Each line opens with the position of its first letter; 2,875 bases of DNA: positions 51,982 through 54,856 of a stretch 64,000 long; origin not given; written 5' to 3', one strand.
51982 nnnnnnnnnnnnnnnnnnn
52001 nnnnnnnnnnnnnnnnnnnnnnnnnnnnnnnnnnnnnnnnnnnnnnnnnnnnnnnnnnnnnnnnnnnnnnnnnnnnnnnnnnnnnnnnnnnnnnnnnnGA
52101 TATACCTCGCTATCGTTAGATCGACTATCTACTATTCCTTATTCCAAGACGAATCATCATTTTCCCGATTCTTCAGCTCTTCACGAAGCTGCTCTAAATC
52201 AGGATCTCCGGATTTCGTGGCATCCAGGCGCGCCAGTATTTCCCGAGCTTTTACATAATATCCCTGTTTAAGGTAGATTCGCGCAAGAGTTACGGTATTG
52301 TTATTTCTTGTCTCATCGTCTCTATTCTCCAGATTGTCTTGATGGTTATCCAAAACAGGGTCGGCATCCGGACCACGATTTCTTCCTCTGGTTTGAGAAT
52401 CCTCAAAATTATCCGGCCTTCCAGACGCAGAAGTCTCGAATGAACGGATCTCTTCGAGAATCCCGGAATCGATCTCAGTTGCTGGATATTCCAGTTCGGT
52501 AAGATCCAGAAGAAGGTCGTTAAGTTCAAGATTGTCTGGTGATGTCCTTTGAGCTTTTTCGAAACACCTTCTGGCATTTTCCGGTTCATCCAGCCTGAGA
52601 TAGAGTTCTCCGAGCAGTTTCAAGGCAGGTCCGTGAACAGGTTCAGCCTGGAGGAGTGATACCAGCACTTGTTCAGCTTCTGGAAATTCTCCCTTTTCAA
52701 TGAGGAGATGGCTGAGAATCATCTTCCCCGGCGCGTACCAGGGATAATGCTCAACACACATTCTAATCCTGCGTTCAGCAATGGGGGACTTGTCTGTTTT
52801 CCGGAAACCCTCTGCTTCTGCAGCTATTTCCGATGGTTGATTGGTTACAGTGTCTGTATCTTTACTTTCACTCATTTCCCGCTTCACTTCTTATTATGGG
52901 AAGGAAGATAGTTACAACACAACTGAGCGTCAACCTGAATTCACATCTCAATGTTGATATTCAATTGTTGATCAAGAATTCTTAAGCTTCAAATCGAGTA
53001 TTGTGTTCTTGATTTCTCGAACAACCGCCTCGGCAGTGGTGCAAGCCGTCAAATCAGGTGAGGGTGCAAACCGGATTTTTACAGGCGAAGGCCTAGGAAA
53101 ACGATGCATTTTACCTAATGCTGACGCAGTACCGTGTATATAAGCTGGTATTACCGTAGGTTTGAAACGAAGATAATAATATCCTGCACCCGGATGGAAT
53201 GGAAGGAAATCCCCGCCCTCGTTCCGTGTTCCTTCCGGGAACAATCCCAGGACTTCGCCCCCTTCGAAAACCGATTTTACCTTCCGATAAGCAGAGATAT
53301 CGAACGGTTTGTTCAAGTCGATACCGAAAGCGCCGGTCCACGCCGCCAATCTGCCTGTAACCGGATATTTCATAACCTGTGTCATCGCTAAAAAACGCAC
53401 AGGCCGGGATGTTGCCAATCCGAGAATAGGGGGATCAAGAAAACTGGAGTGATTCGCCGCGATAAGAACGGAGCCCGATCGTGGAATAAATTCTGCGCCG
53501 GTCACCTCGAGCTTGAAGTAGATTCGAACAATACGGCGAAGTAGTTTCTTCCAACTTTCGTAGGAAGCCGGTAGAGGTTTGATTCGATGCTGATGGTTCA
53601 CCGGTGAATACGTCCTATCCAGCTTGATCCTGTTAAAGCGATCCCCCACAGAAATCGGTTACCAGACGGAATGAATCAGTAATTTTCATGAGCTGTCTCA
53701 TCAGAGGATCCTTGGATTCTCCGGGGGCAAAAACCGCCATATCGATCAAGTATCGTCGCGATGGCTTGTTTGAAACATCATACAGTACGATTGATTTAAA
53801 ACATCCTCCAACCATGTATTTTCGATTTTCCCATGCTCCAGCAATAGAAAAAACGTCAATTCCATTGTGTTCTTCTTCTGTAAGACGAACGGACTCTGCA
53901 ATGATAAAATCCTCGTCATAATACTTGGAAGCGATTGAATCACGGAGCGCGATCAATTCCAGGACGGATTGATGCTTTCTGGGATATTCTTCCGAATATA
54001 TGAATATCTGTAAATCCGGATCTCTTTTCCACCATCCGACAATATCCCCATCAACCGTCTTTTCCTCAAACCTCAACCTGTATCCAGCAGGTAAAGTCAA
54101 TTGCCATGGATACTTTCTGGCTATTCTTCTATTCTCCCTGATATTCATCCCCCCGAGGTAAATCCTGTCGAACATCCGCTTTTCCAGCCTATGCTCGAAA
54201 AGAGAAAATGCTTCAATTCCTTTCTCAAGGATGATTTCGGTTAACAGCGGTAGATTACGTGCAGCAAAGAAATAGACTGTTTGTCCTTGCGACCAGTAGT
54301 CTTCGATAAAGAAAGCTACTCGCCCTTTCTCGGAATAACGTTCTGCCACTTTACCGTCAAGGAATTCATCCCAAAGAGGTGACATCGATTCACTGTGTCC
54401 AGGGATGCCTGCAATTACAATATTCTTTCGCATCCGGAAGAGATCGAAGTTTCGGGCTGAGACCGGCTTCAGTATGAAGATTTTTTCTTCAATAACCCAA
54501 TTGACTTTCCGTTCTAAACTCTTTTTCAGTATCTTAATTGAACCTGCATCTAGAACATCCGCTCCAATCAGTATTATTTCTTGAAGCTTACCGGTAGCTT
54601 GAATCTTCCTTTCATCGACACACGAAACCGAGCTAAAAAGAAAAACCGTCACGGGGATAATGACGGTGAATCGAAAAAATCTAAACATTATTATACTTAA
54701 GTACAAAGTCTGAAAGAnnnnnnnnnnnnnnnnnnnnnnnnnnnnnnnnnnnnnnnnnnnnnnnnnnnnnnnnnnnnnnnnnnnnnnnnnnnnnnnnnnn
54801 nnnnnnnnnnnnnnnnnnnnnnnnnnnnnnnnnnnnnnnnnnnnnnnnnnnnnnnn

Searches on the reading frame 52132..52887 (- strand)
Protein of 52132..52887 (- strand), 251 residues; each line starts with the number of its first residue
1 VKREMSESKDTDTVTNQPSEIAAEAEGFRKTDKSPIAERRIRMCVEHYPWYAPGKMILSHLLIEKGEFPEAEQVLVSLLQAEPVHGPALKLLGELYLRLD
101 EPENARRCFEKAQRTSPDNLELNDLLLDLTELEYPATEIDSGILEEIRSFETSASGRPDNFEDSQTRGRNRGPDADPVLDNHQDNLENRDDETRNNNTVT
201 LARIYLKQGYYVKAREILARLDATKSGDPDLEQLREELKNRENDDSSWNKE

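Call 35: search_protein_families(library=pfam, proteins=[window:52132-52887:-], max_evalue=0.00001)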
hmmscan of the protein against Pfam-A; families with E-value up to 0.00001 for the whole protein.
window:52132-52887:- (251 aa): 6 families
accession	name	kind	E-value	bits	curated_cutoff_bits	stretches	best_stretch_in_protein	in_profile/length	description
PF14559.12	TPR_19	-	7.1e-14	52.3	25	1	62-126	1-65/68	Tetratricopeptide repeat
PF13428.12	TPR_14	-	1.1e-11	44.6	23.5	0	88-126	3-41/44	Tetratricopeptide repeat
PF07719.23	TPR_2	-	2.8e-10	40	27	0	88-119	3-34/34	Tetratricopeptide repeat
PF13176.12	TPR_7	-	9.5e-09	35.1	27.9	0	88-119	1-34/36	Tetratricopeptide repeat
PF13181.12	TPR_8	-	1.8e-07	31.2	25.7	0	91-119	6-34/34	Tetratricopeptide repeat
PF13432.12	TPR_16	-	3.1e-07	31.1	32.7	0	60-119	5-64/65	Tetratricopeptide repeat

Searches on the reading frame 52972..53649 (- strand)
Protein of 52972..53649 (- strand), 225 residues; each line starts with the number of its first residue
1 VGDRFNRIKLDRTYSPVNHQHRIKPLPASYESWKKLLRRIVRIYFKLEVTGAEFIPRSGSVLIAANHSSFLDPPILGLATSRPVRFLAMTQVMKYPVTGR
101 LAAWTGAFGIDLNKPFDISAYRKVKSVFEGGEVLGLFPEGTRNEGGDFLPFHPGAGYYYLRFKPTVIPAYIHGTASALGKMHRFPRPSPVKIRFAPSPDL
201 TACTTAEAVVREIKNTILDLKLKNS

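Call 35: search_protein_families(library=pfam, proteins=[window:52972-53649:-], max_evalue=0.00001)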
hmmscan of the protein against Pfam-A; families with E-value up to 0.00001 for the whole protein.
window:52972-53649:- (225 aa): 1 family
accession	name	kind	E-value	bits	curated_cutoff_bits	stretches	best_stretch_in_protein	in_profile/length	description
PF01553.26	Acyltransferase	-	2.1e-23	83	23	1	46-171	1-131/132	Acyltransferase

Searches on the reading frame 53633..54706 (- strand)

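Call 35: search_protein_families(library=pfam, proteins=[window:53633-54706:-], max_evalue=0.00001)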
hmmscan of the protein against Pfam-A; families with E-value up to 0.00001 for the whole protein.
window:53633-54706:- (357 aa): 1 family
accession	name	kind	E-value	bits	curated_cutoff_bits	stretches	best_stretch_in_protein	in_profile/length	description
PF16125.10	DUF4837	-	2.3e-20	73.3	25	1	37-341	1-291/295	Domain of unknown function (DUF4837)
